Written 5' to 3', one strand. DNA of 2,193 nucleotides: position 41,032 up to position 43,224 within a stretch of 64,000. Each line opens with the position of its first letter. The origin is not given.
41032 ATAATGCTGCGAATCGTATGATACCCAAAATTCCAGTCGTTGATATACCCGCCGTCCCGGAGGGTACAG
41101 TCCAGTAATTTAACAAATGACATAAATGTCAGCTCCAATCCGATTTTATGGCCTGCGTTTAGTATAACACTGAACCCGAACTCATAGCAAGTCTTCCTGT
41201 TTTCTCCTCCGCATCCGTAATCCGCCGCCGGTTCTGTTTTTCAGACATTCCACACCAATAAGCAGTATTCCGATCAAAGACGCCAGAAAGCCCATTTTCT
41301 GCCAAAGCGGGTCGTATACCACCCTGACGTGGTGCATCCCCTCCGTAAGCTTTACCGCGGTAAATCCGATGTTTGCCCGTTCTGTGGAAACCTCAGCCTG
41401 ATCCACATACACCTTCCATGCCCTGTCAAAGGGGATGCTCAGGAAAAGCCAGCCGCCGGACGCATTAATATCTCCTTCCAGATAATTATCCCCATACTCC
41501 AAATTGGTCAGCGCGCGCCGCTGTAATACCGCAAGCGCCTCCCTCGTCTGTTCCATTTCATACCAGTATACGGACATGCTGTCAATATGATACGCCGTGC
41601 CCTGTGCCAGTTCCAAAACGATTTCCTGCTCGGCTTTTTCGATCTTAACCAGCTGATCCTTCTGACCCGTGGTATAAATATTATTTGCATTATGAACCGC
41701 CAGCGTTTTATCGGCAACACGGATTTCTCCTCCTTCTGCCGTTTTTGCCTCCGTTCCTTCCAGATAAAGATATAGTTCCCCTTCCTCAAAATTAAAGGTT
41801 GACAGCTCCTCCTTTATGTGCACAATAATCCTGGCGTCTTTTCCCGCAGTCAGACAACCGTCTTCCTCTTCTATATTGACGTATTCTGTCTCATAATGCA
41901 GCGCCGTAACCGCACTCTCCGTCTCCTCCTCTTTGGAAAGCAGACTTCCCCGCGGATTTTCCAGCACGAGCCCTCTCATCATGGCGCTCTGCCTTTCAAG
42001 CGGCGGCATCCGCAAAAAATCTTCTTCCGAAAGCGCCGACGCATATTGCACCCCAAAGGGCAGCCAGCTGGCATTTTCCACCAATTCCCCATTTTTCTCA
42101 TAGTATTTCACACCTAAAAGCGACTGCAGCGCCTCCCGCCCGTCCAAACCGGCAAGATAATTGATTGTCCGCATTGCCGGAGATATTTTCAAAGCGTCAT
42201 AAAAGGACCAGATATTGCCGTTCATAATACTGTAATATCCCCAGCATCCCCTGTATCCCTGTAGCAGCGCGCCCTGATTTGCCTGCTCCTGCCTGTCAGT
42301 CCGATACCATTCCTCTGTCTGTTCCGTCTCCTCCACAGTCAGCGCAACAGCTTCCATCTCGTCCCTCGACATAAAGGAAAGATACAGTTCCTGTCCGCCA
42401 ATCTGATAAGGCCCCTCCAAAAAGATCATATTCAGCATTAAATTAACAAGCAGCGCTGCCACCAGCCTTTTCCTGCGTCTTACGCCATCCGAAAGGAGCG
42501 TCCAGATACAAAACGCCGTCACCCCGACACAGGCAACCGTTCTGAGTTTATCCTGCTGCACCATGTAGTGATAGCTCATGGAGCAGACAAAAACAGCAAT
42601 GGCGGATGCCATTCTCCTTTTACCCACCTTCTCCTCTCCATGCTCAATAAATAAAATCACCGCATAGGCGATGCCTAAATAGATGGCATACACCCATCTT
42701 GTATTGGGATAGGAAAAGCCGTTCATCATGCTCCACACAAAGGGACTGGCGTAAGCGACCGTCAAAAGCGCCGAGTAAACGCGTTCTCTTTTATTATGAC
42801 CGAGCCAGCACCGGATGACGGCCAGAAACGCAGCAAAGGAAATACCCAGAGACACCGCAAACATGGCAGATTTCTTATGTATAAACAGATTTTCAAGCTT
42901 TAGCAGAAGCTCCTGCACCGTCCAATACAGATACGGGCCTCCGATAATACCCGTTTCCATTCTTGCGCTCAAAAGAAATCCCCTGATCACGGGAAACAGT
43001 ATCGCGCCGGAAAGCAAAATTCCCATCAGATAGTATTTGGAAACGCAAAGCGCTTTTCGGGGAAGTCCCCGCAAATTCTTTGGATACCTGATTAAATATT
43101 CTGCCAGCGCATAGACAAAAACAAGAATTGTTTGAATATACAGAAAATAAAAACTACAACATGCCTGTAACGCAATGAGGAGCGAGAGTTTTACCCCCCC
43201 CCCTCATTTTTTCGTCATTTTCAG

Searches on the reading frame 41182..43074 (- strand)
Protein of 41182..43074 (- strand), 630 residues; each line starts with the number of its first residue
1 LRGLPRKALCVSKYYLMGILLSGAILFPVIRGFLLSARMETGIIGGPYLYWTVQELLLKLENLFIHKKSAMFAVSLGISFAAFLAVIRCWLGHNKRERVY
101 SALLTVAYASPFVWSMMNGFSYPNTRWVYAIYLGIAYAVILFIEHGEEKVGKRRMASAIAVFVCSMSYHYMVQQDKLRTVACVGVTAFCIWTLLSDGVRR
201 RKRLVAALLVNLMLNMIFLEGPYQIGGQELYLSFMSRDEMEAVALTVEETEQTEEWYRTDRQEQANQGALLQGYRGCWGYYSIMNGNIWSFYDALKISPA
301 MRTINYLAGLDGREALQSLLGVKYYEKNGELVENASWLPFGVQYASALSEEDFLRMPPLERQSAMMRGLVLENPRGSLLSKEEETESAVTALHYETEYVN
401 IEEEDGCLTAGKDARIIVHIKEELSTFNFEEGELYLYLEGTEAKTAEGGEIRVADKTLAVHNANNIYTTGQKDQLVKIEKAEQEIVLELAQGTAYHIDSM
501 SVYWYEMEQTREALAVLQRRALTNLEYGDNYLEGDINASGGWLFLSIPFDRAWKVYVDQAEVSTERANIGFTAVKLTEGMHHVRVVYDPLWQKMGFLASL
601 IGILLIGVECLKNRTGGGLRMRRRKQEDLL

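Call 16: search_protein_families(library=pfam, proteins=[window:41182-43074:-], max_evalue=0.01)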
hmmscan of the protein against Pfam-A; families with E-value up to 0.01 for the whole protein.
window:41182-43074:- (630 aa): 1 family
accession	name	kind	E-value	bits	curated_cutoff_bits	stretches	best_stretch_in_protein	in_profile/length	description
PF09586.16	YfhO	-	5.9e-57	194.1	28.5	1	8-597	213-833/835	Bacterial membrane protein YfhO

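Call 17: search_protein_families(library=ncbifam, proteins=[window:41182-43074:-], max_evalue=0.01)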
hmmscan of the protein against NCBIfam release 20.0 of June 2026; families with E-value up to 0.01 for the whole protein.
window:41182-43074:- (630 aa): 2 families
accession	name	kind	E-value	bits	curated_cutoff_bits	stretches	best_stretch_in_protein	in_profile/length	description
NF047589.1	GlcsyltransPgfM1Strep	equivalog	1e-13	50.3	1400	1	463-608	802-949/955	glycosyltransferase PgfM1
NF047590.1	GlcsyltransPgfM2Strep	equivalog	1.8e-12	46.3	1500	1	477-607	742-874/884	glycosyltransferase PgfM2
